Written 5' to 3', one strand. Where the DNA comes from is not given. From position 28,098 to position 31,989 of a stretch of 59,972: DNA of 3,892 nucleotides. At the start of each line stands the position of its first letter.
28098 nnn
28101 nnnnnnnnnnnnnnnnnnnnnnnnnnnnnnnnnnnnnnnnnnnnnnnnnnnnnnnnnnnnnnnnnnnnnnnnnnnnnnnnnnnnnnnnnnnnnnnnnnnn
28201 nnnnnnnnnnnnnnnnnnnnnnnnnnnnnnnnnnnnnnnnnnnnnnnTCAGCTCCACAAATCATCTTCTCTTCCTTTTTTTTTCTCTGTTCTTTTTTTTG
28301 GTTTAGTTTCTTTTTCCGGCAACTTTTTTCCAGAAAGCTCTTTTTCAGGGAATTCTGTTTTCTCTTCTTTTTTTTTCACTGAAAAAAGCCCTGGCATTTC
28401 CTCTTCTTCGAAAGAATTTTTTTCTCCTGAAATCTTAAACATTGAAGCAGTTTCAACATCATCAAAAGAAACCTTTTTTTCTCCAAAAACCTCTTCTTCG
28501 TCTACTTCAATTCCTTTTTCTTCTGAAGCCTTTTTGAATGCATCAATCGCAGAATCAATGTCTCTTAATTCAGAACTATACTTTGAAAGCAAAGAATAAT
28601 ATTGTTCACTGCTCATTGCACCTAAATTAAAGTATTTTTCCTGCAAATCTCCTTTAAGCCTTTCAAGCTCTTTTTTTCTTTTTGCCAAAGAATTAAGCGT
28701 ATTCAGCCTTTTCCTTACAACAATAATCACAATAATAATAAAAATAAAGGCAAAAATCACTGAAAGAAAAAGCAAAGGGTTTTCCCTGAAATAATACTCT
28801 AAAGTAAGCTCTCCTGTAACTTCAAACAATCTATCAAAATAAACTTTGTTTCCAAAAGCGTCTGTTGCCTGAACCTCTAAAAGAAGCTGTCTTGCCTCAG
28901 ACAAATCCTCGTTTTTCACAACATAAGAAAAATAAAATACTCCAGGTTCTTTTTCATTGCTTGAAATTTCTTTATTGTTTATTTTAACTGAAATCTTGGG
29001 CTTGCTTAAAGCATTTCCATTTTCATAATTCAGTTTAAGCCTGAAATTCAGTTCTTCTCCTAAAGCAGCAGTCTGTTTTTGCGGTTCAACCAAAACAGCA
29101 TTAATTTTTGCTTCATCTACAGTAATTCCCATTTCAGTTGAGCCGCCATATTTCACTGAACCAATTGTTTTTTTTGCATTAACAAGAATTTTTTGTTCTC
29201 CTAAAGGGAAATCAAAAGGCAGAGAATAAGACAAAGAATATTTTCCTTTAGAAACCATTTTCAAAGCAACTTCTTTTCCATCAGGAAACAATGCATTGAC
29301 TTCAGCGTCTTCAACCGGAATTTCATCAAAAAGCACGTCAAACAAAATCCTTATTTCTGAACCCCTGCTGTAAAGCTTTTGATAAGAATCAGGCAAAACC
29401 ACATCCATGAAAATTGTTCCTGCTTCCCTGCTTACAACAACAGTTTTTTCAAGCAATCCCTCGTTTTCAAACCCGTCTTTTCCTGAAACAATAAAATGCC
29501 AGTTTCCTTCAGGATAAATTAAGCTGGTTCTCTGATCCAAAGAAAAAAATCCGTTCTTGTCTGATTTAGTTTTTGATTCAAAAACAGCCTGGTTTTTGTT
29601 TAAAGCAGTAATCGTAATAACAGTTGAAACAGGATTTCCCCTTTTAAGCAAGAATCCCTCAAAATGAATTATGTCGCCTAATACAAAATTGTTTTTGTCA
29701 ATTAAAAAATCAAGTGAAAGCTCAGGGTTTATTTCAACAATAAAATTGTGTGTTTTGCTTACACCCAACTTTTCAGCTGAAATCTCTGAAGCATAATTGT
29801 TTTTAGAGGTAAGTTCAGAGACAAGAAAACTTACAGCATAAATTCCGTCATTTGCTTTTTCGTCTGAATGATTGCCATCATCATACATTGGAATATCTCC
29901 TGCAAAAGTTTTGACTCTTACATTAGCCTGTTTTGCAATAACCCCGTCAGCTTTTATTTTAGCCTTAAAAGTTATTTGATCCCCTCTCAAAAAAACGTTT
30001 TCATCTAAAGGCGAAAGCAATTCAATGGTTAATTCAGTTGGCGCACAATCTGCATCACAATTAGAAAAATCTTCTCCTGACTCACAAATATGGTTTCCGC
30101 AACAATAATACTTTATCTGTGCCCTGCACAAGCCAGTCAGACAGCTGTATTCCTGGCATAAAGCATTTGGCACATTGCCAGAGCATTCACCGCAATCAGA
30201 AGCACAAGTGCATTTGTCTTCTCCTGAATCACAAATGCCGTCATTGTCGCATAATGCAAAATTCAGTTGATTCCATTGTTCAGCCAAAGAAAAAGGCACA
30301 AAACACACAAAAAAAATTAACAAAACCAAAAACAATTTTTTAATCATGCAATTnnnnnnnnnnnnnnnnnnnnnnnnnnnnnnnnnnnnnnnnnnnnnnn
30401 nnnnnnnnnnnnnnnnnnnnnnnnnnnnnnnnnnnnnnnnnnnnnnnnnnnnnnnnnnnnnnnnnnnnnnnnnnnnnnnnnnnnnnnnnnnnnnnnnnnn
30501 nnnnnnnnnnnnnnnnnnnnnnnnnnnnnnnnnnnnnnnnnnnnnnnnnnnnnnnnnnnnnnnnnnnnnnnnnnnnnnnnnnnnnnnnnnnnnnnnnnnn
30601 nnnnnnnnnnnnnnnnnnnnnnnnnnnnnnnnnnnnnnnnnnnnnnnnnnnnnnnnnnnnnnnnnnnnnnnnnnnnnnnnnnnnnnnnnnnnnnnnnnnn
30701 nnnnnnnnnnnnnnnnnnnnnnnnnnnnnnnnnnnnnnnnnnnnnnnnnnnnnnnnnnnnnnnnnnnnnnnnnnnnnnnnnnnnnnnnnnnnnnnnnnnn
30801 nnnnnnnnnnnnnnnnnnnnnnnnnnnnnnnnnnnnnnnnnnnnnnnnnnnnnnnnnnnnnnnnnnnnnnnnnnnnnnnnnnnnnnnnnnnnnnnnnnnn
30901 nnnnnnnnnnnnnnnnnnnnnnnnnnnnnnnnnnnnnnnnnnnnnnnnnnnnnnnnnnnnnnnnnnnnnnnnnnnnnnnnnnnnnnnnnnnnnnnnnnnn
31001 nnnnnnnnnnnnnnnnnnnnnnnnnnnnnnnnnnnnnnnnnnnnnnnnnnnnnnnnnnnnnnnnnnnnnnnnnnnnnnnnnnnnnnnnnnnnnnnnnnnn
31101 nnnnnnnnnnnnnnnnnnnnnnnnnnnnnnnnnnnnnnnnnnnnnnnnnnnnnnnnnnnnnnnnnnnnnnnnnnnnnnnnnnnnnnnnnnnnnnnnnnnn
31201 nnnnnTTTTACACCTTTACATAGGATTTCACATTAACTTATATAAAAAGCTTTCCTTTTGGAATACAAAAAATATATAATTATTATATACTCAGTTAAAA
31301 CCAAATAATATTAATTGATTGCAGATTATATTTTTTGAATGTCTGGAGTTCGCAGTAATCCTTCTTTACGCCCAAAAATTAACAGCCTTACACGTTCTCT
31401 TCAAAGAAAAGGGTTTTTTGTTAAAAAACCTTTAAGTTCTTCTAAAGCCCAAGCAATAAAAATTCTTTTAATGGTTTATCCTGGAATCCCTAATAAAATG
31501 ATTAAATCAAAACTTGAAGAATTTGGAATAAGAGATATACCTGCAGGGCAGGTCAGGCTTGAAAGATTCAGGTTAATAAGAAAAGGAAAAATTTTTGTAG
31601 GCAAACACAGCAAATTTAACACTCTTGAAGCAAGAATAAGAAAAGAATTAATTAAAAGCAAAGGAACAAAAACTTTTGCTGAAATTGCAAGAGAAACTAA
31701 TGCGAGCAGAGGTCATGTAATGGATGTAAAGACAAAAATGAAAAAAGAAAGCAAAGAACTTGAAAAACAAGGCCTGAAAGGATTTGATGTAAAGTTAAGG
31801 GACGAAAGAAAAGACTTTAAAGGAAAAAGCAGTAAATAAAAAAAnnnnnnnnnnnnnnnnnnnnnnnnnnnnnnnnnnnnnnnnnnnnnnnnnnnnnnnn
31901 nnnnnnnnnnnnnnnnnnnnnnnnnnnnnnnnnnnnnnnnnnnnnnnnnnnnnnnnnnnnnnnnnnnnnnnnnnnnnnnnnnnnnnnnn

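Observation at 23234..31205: Four-gene operon: KaiC-like ATPase followed by three secreted, membrane-anchored beta-sandwich proteins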

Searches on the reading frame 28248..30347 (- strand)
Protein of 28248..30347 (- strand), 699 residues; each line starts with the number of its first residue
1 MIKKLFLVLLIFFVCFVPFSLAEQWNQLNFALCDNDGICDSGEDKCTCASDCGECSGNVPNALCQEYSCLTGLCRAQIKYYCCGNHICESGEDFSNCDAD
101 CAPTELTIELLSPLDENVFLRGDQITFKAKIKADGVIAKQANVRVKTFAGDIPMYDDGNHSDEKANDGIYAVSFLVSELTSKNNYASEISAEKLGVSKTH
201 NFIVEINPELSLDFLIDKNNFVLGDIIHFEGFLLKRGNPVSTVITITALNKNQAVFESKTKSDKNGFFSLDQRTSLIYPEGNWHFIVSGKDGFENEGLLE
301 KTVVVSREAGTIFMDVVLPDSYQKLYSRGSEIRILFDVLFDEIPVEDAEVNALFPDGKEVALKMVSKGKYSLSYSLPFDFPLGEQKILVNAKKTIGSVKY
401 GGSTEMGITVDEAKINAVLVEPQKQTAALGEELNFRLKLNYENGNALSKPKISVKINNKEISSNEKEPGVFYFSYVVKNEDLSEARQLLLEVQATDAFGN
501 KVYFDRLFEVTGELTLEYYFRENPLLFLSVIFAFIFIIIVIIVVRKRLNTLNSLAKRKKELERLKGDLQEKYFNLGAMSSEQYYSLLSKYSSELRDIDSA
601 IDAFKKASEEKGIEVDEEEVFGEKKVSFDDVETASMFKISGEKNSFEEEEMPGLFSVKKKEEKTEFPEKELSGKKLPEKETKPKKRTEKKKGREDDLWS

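Call 3: search_protein_families(library=pfam, proteins=[window:28248-30347:-], max_evalue=0.1)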
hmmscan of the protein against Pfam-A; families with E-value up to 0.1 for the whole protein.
window:28248-30347:- (699 aa): 3 families
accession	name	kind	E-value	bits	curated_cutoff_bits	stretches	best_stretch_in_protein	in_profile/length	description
PF01835.25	MG2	-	0.004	17.9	32.8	0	224-287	14-80/96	MG2 domain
PF20598.4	DUF6795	-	0.0071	17.1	27.4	1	230-277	2-50/103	Domain of unknown function (DUF6795)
PF19661.4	DUF6164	-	0.018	15.5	27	1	474-542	44-109/116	Family of unknown function (DUF6164)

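Call 4: search_protein_families(library=ncbifam, proteins=[window:28248-30347:-], max_evalue=0.1)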
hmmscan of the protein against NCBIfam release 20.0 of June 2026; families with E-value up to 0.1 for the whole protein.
window:28248-30347:- (699 aa): 1 family
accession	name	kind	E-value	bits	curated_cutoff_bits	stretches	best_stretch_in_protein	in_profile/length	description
NF041940.1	choice_anch_X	domain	1.7e-09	37.2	25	1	152-176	1-25/37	choice-of-anchor X domain-containing protein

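Call 17: find_homologous_proteins(query=window:28248-30347:-)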
Query window:28248-30347:- (699 aa): 19 proteins with E <= 0.001 among 8000 candidates.
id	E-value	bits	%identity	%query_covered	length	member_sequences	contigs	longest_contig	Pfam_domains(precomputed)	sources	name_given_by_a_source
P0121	0.0e+0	1440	99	93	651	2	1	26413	-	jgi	-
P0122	0.0e+0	1389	89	100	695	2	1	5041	-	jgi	jgi:hypothetical protein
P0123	0.0e+0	1065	72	94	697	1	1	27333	-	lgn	-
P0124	0.0e+0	1054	72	92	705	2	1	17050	-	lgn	-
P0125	0.0e+0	1052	71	94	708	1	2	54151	-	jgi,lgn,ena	-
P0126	0.0e+0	1046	68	96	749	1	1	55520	PF20598.5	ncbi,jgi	-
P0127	0.0e+0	1046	68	94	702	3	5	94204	-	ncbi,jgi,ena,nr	ncbi:MAG: hypothetical protein COT90_05810 [Candidatus Diapherotrites archaeon CG10_big_fil_rev_8_21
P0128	0.0e+0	1044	70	94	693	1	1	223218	-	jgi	jgi:hypothetical protein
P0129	0.0e+0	1037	68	98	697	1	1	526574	PF20598.5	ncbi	-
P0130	0.0e+0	1031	69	95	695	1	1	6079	-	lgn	-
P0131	0.0e+0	1013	66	99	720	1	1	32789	PF20598.5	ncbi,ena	-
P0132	1.3e-295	1000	64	100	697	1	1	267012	-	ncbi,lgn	-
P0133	3.3e-217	741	75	64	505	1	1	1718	-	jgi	jgi:hypothetical protein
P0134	2.3e-186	639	45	94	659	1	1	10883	-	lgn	-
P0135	1.2e-183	630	47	82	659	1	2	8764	-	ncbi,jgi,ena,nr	ncbi:MAG: choice-of-anchor X domain-containing protein [archaeon]|nr:hypothetical protein [Candidatu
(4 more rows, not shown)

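Call 54: predict_structure(alignment_id=A3)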
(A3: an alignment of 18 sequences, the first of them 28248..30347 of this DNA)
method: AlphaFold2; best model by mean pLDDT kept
length: 699 residues; sequences in the alignment: 18
mean_pLDDT: 70.7   pTM: 0.37
mean pLDDT of the five models: 70.7, 69.7, 69.4, 68.8, 67.4
residues with pLDDT >= 90: 164; 70-90: 298; 50-70: 55; < 50: 182
segments of 3 or more residues with pLDDT < 50: 1-3, 20-96, 160-163, 309-312, 608-699
pLDDT, mean of each block of 10 residues (from residue 1): 60 61 39 36 37 34 36 37 43 48 81 84 91 75 91 79 65 92 93 89 93 88 86 93 94 90 94 84 91 92 72 68 83 88 84 83 89 89 85 75 84 90 84 90 85 88 87 87 81 88 89 74 78 84 78 75 71 60 72 73 60 33 28 31 28 29 28 29 32 34
secondary structure, 60 per line:
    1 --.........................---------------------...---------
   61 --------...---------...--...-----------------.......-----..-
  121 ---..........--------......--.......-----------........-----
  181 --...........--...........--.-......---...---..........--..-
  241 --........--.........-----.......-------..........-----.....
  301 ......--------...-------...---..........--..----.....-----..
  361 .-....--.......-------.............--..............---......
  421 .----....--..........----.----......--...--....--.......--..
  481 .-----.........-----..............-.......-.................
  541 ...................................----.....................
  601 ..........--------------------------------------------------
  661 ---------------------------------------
elements in order (helices of 4 or more, strands of 3 or more residues): H3-27 E81-83 E86-88 E106-112 E124-133 E142-147 E150-156 E168-175 E183-193 E196-206 E211-216 E220-222 E226-235 E243-250 E253-261 E267-273 E281-290 E296-306 E315-317 E325-327 E331-340 E349-353 E359-361 E363-366 E369-375 E383-395 E398-411 E415-421 E426-429 E432-441 E451-456 E459-461 E464-467 E470-476 E487-495 E501-514 H516-522 H524-575 H580-610

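Call 64: search_protein_families(library=padloc, proteins=[window:28248-30347:-], max_evalue=0.01)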
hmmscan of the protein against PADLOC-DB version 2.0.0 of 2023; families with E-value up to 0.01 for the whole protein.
window:28248-30347:- (699 aa): 0 families

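Call 65: search_protein_representatives(alignment_id=A5)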
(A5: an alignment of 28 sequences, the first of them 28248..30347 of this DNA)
Query: 28 sequences, 658 profile positions. Proteins with E-value up to 0.001 (for the whole library): 1593; up to 1e-10: 649; up to 1e-30: 412. The best 150 are listed.
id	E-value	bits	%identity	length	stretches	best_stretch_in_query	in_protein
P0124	2.2e-296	1000.9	-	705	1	1-656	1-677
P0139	4.0e-261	884.4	-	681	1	1-658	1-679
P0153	1.9e-206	703.7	-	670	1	4-655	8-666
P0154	7.4e-174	596.0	-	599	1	1-595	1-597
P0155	1.4e-168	578.6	-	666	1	1-652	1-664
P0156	2.1e-159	548.3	-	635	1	7-604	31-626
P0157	8.5e-156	536.4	-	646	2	23-590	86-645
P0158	1.5e-148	512.4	-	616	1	8-601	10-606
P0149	5.4e-141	487.5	-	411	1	192-599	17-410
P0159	4.7e-138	477.7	-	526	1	71-595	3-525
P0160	1.3e-137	476.3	-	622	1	3-589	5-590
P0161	2.5e-137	475.4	-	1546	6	23-595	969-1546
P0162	5.8e-137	474.1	-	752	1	23-602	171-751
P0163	2.1e-136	472.3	-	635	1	18-598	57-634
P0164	2.2e-135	468.9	-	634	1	18-597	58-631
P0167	8.4e-130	450.5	-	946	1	20-603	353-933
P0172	4.9e-126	438.0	-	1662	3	22-599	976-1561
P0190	5.1e-117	408.2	-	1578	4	22-592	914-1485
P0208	3.1e-107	375.9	-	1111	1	18-596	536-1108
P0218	1.1e-103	364.2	-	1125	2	19-600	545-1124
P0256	1.5e-82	294.3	-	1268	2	64-653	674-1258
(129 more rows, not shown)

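Call 66: search_protein_families(library=pfam, proteins=[P0161, P0172, P0190, P0208, P0218, P0256, P0167], max_evalue=0.001)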
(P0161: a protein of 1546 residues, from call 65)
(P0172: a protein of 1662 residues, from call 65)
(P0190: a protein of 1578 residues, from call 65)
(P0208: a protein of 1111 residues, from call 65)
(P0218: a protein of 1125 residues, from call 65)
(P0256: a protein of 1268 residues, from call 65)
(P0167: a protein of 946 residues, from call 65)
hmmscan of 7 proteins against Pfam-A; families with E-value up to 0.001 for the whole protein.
P0161 (1546 aa): 2 families
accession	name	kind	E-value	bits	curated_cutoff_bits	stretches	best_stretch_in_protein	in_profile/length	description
PF13385.13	Laminin_G_3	-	6.9e-19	68.9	27.6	1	148-309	3-150/151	Concanavalin A-like lectin/glucanases superfamily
PF02210.31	Laminin_G_2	-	6.2e-06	27.1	22.9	1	202-299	27-123/126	Laminin G domain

P0172 (1662 aa): 3 families
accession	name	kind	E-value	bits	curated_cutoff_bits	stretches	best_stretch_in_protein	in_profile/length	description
PF13385.13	Laminin_G_3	-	6.4e-19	69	27.6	1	442-519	69-150/151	Concanavalin A-like lectin/glucanases superfamily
PF01835.25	MG2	-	6.5e-06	26.9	32.8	0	1169-1259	6-96/96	MG2 domain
PF00147.23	Fibrinogen_C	-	8e-05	23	22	1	196-241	4-46/221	Fibrinogen beta and gamma chains, C-terminal globular domain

P0190 (1578 aa): 2 families
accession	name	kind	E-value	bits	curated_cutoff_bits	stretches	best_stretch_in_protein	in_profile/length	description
PF10102.14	DUF2341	-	9.3e-13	48.9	23.4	1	104-168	1-65/84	Domain of unknown function (DUF2341)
PF01835.25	MG2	-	4.9e-07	30.5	32.8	1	1099-1184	4-91/96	MG2 domain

P0208 (1111 aa): 1 family
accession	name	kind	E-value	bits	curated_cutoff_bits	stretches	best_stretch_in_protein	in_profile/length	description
PF01835.25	MG2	-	2.2e-07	31.6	32.8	0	726-810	7-93/96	MG2 domain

P0218 (1125 aa): 3 families
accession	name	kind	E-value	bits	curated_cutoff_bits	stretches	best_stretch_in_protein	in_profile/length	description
PF10102.14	DUF2341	-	2.6e-21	76.3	23.4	1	65-128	1-65/84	Domain of unknown function (DUF2341)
PF01835.25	MG2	-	1.1e-05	26.2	32.8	0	869-914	35-84/96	MG2 domain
PF00630.25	Filamin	-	0.00026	22.2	26.9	0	946-1011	18-85/93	Filamin/ABP280 repeat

P0256 (1268 aa): 3 families
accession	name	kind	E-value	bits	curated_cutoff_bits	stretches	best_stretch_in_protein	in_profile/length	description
PF13385.13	Laminin_G_3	-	2.6e-20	73.5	27.6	1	148-322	1-150/151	Concanavalin A-like lectin/glucanases superfamily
PF13620.12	CarboxypepD_reg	-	7.6e-06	26.6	32.3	0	817-864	1-46/82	Carboxypeptidase regulatory-like domain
PF01835.25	MG2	-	7.7e-06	26.6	32.8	0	951-979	52-80/96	MG2 domain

P0167 (946 aa): 1 family
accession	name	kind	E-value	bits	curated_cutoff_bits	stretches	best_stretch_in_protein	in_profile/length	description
PF01835.25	MG2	-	0.00025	21.8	32.8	0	535-619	2-89/96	MG2 domain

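Call 80: find_related_loci(query=A5, collection=metagenome_contigs, flank=8000)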
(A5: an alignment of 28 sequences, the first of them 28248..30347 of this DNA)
Query A5 (699 aa) in metagenome_contigs; peptide patterns used: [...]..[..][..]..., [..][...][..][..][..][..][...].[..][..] (x = any residue, [..] = any of these).
389 stretches matched a pattern; 5 encode a relative of the query (tblastn E <= 1e-3); 5 distinct loci.
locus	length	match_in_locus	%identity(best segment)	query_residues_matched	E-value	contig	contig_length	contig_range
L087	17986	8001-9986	68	2-657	0e+0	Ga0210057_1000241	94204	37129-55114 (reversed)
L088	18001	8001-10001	70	1-663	0e+0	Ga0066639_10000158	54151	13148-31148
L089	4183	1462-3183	47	33-605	0e+0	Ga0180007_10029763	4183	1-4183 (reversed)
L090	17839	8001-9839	44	5-626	5e-164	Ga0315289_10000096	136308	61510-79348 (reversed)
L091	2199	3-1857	57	216-698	7e-44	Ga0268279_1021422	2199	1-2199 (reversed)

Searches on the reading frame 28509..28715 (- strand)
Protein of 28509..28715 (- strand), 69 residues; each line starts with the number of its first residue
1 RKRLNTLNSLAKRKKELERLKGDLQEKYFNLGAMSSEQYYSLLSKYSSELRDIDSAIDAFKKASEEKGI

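Call 27: search_protein_families(library=pfam, proteins=[window:28509-28715:-], max_evalue=10)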
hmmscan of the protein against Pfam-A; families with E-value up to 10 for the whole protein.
seq(69 aa): 4 families
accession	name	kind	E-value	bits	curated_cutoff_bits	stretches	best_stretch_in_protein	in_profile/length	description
PF10602.15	RPN7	-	0.0049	17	29.6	1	11-66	10-65/174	26S proteasome subunit RPN7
PF03791.18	KNOX2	-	0.023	14.7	27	1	37-63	13-40/48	KNOX2 domain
PF10241.14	KxDL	-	0.12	13.1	27.2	1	6-66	21-80/86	Uncharacterized conserved protein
PF13181.12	TPR_8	-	0.13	12.9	25.7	1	38-64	2-28/34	Tetratricopeptide repeat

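Call 44: search_solved_structures(query=A1, max_evalue=10)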
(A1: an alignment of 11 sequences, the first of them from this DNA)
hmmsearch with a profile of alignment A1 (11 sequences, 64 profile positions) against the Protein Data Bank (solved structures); distinct sequences matched with E-value up to 10: 10.
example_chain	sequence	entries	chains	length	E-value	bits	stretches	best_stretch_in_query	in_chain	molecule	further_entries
8bcs_A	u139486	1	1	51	0.056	16.3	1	18-64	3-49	CC-HP1.0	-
5kp6_B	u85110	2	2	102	0.14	15.1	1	30-52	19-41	CurB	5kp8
5kp7_B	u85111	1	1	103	0.14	15.1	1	30-52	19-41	CurB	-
3rh3_A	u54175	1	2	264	0.49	13.3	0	33-52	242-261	Uncharacterized DUF3829-like protein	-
7tgh_S6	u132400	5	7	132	0.79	12.7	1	14-40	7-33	Zinc-finger protein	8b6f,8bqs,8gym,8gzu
9hu3_A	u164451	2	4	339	1.5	11.8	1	23-53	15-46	DNA ligase (NAD(+))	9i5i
7qdo_B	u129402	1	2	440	2.1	11.3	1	37-63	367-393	Isoform 2 of Immunoglobulin heavy constant mu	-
2f23_A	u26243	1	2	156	3.2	10.7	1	37-58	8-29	Anti-cleavage anti-greA transcription factor gfh1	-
2eul_A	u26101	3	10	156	3.2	10.7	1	37-58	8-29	anti-cleavage anti-GreA transcription factor Gfh1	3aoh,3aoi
9ukm_I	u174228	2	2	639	3.8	10.5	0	4-29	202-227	Defense against restriction protein A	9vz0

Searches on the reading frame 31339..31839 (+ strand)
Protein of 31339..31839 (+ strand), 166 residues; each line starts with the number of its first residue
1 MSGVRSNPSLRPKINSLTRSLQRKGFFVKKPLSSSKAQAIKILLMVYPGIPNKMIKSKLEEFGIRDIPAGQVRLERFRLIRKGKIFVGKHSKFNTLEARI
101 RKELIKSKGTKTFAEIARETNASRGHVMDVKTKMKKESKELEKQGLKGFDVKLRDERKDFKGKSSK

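Call 8: search_protein_families(library=pfam, proteins=[window:31339-31839:+], max_evalue=0.01)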
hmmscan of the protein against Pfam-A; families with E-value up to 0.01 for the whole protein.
window:31339-31839:+ (166 aa): 1 family
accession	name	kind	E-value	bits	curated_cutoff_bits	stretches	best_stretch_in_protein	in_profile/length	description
PF01978.25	TrmB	-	0.0072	16.6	25.6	0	93-134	6-46/68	Sugar-specific transcriptional regulator TrmB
